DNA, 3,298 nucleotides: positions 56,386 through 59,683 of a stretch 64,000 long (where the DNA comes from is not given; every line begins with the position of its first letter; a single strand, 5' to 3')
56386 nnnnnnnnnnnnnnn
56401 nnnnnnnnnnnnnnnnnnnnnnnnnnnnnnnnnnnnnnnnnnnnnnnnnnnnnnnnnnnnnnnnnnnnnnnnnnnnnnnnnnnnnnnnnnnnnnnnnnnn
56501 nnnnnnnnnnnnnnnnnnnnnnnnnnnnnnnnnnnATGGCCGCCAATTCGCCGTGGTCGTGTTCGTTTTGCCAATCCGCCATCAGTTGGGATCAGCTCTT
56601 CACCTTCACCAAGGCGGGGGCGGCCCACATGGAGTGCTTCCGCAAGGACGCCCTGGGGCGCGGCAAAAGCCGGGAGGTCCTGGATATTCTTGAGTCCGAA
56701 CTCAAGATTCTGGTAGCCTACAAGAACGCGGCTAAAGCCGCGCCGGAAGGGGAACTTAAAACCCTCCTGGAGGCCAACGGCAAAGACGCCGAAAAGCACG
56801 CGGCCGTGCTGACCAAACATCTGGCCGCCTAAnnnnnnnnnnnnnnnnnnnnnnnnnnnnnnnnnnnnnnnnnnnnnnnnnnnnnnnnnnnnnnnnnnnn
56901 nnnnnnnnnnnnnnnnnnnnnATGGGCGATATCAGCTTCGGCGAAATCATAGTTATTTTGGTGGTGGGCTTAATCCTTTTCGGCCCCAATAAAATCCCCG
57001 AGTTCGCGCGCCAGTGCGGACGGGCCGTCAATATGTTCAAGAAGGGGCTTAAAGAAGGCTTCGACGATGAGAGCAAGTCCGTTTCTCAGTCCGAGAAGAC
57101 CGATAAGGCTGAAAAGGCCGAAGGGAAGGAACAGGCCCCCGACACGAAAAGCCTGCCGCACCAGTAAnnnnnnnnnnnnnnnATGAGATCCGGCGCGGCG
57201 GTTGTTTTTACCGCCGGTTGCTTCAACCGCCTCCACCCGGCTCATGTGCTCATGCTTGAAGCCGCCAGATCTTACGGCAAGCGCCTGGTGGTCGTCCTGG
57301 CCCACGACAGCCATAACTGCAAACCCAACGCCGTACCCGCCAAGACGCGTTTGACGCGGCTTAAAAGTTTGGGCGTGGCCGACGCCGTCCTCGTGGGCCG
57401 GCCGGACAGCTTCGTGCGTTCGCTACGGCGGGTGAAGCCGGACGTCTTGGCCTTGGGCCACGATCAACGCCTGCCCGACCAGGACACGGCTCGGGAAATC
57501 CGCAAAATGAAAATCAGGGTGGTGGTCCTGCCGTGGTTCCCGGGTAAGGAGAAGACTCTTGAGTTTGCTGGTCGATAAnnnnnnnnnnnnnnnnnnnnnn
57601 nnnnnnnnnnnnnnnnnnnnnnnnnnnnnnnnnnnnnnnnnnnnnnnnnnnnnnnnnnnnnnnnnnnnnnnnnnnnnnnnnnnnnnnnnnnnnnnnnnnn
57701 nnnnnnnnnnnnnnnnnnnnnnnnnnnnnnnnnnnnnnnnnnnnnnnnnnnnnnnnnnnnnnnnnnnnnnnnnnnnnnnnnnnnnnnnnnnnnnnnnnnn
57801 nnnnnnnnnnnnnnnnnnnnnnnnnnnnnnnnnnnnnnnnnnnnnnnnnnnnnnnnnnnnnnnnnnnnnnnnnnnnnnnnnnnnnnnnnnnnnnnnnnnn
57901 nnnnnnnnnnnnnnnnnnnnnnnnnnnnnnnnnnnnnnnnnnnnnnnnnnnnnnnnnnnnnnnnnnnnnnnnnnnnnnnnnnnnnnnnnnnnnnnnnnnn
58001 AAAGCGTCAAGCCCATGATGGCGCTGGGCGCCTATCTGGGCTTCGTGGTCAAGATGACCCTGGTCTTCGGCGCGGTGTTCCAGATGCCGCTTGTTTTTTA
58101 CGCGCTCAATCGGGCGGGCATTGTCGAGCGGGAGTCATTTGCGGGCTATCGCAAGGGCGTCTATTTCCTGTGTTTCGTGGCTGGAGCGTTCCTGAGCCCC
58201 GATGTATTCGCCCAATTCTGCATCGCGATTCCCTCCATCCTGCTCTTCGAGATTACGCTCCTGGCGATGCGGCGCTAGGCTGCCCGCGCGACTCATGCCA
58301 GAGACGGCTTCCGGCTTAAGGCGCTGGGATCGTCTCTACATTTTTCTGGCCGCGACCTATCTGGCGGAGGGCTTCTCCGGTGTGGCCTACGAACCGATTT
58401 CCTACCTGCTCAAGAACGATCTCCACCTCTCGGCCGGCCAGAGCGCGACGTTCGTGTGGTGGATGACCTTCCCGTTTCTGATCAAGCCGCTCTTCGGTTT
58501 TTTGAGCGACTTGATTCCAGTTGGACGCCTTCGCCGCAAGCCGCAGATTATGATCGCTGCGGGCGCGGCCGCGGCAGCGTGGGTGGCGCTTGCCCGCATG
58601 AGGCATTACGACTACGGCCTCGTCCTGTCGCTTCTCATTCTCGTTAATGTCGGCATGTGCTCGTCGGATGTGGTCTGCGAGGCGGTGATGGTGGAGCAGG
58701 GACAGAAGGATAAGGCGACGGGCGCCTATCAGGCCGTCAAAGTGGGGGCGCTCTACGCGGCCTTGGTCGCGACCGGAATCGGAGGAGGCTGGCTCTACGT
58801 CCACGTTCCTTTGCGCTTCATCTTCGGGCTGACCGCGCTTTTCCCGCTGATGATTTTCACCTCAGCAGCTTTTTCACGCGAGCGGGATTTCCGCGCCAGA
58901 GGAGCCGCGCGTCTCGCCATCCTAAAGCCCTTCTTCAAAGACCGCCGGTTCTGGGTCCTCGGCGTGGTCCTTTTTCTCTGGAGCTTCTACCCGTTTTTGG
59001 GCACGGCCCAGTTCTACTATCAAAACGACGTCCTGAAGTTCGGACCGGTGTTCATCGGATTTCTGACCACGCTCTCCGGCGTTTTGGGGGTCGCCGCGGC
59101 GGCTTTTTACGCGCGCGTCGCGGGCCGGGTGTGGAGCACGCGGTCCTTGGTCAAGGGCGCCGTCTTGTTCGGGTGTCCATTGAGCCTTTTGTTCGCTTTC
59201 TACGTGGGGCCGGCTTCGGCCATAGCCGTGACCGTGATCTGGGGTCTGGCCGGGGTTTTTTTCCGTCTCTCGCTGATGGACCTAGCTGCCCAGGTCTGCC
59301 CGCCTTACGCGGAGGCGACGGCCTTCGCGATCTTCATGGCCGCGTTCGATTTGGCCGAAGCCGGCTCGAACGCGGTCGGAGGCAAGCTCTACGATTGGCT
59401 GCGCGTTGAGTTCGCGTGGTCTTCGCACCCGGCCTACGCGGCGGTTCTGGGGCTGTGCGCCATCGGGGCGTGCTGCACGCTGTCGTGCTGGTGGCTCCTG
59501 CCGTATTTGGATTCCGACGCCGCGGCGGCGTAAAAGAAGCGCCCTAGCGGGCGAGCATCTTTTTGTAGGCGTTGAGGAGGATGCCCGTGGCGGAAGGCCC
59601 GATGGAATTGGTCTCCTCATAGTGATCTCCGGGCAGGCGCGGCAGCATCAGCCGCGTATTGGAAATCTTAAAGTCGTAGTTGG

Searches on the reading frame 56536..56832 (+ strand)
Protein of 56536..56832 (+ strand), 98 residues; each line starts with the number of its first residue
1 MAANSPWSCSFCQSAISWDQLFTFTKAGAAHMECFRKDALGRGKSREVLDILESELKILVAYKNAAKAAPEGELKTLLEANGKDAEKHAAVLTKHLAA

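Call 6: search_protein_families(library=pfam, proteins=[window:56536-56832:+], max_evalue=1)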
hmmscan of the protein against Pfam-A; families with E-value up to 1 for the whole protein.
window:56536-56832:+ (98 aa): 2 families
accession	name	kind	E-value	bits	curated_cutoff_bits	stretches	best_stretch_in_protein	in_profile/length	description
PF09943.14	DUF2175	-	2.9e-20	72.8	25.1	1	7-96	3-96/98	Uncharacterized protein conserved in archaea (DUF2175)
PF22277.2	EncFtn-like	-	0.0056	16.9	27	1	48-92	19-63/85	EncFtn-like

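Call 7: find_encoding_contigs(protein=window:56536-56832:+, flank=5000, max_places=10)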
Protein window:56536-56832:+ (98 aa): 4 contigs read that carry it; 4 places shown.
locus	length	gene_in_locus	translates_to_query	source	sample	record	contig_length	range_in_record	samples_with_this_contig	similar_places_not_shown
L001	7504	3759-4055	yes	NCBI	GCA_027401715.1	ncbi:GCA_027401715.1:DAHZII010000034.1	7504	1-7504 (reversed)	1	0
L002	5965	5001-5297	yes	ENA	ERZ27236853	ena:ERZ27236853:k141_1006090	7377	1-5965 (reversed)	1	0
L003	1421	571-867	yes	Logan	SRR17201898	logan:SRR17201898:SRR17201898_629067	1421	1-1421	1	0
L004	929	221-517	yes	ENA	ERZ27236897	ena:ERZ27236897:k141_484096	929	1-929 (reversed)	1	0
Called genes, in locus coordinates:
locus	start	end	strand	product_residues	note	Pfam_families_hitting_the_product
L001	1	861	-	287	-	?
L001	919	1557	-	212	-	PF22745:Nlig-Ia, PF01653:DNA_ligase_aden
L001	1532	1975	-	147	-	PF01029:NusB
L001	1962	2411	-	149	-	PF00885:DMRL_synthase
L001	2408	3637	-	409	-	PF00926:DHBP_synthase, PF00925:GTP_cyclohydro2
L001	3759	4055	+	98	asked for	PF09943:DUF2175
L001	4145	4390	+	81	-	PF02416:TatA_B_E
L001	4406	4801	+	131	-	PF01467:CTP_transf_like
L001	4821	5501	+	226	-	PF00902:TatC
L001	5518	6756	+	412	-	PF03092:BT1, PF07690:MFS_1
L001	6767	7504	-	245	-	?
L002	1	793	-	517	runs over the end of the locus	PF01808:AICARFT_IMPCHas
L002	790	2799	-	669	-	PF22745:Nlig-Ia, PF01653:DNA_ligase_aden, PF03120:OB_DNA_ligase, PF03119:DNA_ligase_ZBD, PF14520:HHH_5 (faint), PF12826:HHH_2, PF00533:BRCT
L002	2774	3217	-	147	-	PF01029:NusB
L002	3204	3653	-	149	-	PF00885:DMRL_synthase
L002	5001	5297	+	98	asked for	PF09943:DUF2175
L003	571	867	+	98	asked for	PF09943:DUF2175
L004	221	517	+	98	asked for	PF09943:DUF2175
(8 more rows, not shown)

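Call 8: find_related_loci(query=window:56536-56829:+, collection=genome_contigs, flank=3000)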
Query window:56536-56829:+ (98 aa) in genome_contigs; peptide patterns used: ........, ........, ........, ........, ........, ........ (x = any residue, [..] = any of these).
272 stretches matched a pattern; 2 encode a relative of the query (tblastn E <= 1e-3); 2 distinct loci.
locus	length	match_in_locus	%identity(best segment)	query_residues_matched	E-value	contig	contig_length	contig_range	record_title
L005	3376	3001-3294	95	1-98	2e-62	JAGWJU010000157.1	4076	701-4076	MAG: Elusimicrobia bacterium isolate REEB145 contig-150_33289, whole genome shotgun sequence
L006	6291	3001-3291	85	1-97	3e-56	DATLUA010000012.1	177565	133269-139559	MAG TPA_asm: Elusimicrobiota bacterium isolate SMAG_U13971 k141_1258860, whole genome shotgun sequence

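Call 13: find_homologous_proteins(query=window:56536-56829:+, max_evalue=0.001)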
Query window:56536-56829:+ (98 aa): 2 proteins with E <= 0.001 among 7 candidates.
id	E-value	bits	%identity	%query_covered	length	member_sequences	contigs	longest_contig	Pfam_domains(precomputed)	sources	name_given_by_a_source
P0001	1.2e-57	210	100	100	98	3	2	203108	PF09943.15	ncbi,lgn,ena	-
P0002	9.5e-50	184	85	99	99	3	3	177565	PF09943.15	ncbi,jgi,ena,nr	ncbi:MAG TPA: DUF2175 family protein [Elusimicrobiota bacterium]|nr:DUF2175 family protein [Elusimic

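Call 17: find_related_loci(query=A2, collection=metagenome_contigs, flank=2500)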
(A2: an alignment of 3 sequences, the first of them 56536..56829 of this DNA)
Query A2 (98 aa) in metagenome_contigs; peptide patterns used: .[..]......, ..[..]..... (x = any residue, [..] = any of these).
208 stretches matched a pattern; 3 encode a relative of the query (tblastn E <= 1e-3); 3 distinct loci.
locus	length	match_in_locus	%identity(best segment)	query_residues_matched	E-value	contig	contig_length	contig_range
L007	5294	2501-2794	87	1-98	1e-57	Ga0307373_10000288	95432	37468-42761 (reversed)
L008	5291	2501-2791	85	1-97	4e-56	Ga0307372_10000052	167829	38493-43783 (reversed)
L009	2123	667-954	83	1-96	4e-56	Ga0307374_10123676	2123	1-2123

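Call 18: find_encoding_contigs(protein=P0002, flank=3000, max_places=10)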
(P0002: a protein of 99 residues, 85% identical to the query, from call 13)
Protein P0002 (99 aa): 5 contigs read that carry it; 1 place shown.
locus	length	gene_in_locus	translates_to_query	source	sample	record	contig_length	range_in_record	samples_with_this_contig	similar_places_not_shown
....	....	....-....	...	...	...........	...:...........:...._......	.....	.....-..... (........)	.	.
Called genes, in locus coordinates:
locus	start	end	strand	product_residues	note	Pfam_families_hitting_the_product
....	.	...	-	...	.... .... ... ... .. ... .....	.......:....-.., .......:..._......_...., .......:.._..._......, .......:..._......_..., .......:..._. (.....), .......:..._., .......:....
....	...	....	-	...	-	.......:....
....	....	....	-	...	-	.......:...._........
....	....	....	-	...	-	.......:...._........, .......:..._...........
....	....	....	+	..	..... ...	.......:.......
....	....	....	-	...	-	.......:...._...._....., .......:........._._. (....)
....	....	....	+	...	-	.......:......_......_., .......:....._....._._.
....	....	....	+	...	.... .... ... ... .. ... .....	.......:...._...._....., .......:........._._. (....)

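Call 32: search_protein_representatives(protein=window:56536-56829:+)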
Query: 98 residues. Proteins with E-value up to 0.001 (for the whole library): 10; up to 1e-10: 5; up to 1e-30: 1. The best 10 are listed.
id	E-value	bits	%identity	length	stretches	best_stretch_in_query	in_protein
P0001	3.7e-58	209.5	100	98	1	1-98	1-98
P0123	4.9e-15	71.6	47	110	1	5-96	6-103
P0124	2.2e-14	69.5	43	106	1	5-96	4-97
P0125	4.1e-14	68.7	46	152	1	5-95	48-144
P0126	3.8e-13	65.6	42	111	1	5-94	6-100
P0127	2.1e-04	37.6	34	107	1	3-96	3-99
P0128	2.8e-04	37.2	36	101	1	8-96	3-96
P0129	2.8e-04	37.2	51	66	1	46-96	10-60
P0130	4.2e-04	36.7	35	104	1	6-96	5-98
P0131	5.7e-04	36.2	36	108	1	6-95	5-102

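Call 41: search_protein_families(library=ncbifam, proteins=[window:56536-56832:+], max_evalue=0.01)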
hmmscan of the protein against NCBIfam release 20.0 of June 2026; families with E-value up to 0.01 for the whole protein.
window:56536-56832:+ (98 aa): 0 families

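Call 57: predict_structure(alignment_id=A6)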
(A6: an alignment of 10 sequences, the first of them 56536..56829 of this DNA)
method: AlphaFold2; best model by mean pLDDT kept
length: 98 residues; sequences in the alignment: 10
mean_pLDDT: 94.0   pTM: 0.83
mean pLDDT of the five models: 94.0, 92.9, 92.4, 91.8, 91.4
residues with pLDDT >= 90: 88; 70-90: 6; 50-70: 3; < 50: 1
segments of 3 or more residues with pLDDT < 50: none
pLDDT, mean of each block of 10 residues (from residue 1): 76 92 95 97 97 97 96 98 97 96
secondary structure, 60 per line:
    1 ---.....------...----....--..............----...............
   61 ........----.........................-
elements in order: E4-8 E15-17 E22-25 E28-31 H32-41 H46-68 H73-97

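Call 60: fold_search(model_id=the predicted structure, library=pdb)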
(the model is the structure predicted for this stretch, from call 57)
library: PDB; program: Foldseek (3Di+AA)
matches with E <= 10: 280; with E <= 0.001: 0
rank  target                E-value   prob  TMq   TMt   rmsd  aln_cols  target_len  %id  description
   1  2vpd_C                2.4e-01  0.72  0.33  0.47   4.3        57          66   16  Decoding of methylated histone H3 tail by the Pygo-BCL9 Wnt signaling complex (released 2008-06-17)
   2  6mif_MODEL_1_A        3.8e-01  0.80  0.32  0.39   2.5        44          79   16  Lim5 domain of PINCH1 protein (released 2018-10-31)
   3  3k6c_A                5.6e-01  0.95  0.45  0.48   4.5        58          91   28  Crystal structure of protein ne0167 from nitrosomonas europaea (released 2009-10-27)
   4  7s8t_B                6.0e-01  0.98  0.51  0.62   0.9        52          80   23  M. xanthus ferritin-like protein EncC (released 2022-02-02)
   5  2ehe_MODEL_1_A        6.4e-01  0.60  0.28  0.33   5.6        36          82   28  Solution structure of the first LIM domain from human four and a half LIM domains protein 3 (released 2007-09-11)
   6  7s8t_J                6.9e-01  0.97  0.51  0.60   0.9        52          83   23  M. xanthus ferritin-like protein EncC (released 2022-02-02)
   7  3s9o_A                8.4e-01  0.89  0.48  0.34   3.4        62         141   18  The Focal Adhesion Targeting (FAT) domain of the Focal Adhesion Kinase showing N-terminal interactions in cis (released 2012-06-06)
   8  1mft_A                9.0e-01  0.97  0.46  0.87   0.8        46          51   26  Crystal Structure Of Four-Helix Bundle Model (released 2004-01-20)
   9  7s5k_E                9.0e-01  0.97  0.49  0.73   0.9        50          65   18  M. xanthus ferritin-like protein EncB (released 2022-02-02)
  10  5l8b_B                9.6e-01  0.91  0.47  0.52   3.5        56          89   23  Crystal structure of Rhodospirillum rubrum Rru_A0973 mutant E62A (released 2016-08-31)
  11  5l89_X                1.0e+00  0.89  0.45  0.50   4.1        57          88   19  Crystal structure of Rhodospirillum rubrum Rru_A0973 mutant E32A (released 2016-08-31)
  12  6suw_U                1.0e+00  0.89  0.47  0.52   3.4        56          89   21  Crystal structure of Rhodospirillum rubrum Rru_A0973 E31A variant (released 2020-09-23)
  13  8iue_4                1.0e+00  0.72  0.46  0.13   5.5        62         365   18  RNA polymerase III pre-initiation complex melting complex 1 (released 2023-05-24)
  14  5d1k_B                1.0e+00  0.69  0.35  0.31   2.2        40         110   18  Crystal Structure of UbcH5B in Complex with the RING-U5BR Fragment of AO7 (released 2015-10-28)
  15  2mpk_MODEL_1_A        1.0e+00  0.51  0.42  0.52   6.2        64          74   17  Characterization and structure of the MIT1 domain of a chitin synthase from the Oomycete Saprolegnia monoica (released 2015-05-27)
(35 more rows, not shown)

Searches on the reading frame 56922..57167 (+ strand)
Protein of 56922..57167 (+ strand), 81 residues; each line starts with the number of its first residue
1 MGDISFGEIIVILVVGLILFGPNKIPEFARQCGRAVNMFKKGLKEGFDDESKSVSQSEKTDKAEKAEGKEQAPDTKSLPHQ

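Call 6: search_protein_families(library=pfam, proteins=[window:56922-57167:+], max_evalue=1)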
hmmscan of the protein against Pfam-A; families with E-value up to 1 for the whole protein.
window:56922-57167:+ (81 aa): 1 family
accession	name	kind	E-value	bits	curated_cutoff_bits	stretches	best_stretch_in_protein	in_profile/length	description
PF02416.21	TatA_B_E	-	6.4e-16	57.8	21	1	4-53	1-50/53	mttA/Hcf106 family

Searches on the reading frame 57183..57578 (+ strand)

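Call 6: search_protein_families(library=pfam, proteins=[window:57183-57578:+], max_evalue=1)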
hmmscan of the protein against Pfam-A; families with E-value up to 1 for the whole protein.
window:57183-57578:+ (131 aa): 1 family
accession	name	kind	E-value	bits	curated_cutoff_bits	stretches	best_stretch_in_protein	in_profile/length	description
PF01467.32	CTP_transf_like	-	2.7e-13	50.7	21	1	10-117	2-113/133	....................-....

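Call 41: search_protein_families(library=ncbifam, proteins=[window:57183-57578:+], max_evalue=0.01)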
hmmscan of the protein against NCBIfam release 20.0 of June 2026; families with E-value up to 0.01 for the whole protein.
window:57183-57578:+ (131 aa): 5 families
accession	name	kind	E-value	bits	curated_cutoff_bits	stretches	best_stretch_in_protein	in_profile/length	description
TIGR02199.1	rfaE_dom_II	equivalog_domain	4.7e-16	58.9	181.5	1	3-122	9-133/144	D-glycero-beta-D-manno-heptose 1-phosphate adenylyltransferase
NF008454.0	PRK11316.1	equivalog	4.6e-13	48.6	521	1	3-118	338-458/475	bifunctional D-glycero-beta-D-manno-heptose-7-phosphate kinase/D-glycero-beta-D-manno-heptose 1-phosphate adenylyltransferase HldE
TIGR00125.1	cyt_tran_rel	domain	6e-07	29.6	27.7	1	7-63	1-56/65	adenylyltransferase/cytidyltransferase family protein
TIGR01518.1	g3p_cytidyltrns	equivalog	2.1e-06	27.9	165.4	1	8-94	1-91/125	glycerol-3-phosphate cytidylyltransferase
NF001985.0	PRK00777.1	subfamily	0.0013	18.8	104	1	8-61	7-63/157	pantetheine-phosphate adenylyltransferase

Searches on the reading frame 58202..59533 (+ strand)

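Call 41: search_protein_families(library=ncbifam, proteins=[window:58202-59533:+], max_evalue=0.01)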
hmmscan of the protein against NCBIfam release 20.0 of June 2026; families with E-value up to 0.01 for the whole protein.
window:58202-59533:+ (443 aa): 2 families
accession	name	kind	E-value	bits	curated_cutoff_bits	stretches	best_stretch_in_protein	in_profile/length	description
TIGR00788.1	fbt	subfamily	2e-18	66.6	216.4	2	52-229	34-212/468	folate/biopterin family MFS transporter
TIGR00899.1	2A0120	subfamily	0.0017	17.5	522.3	1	272-408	23-156/375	sugar efflux transporter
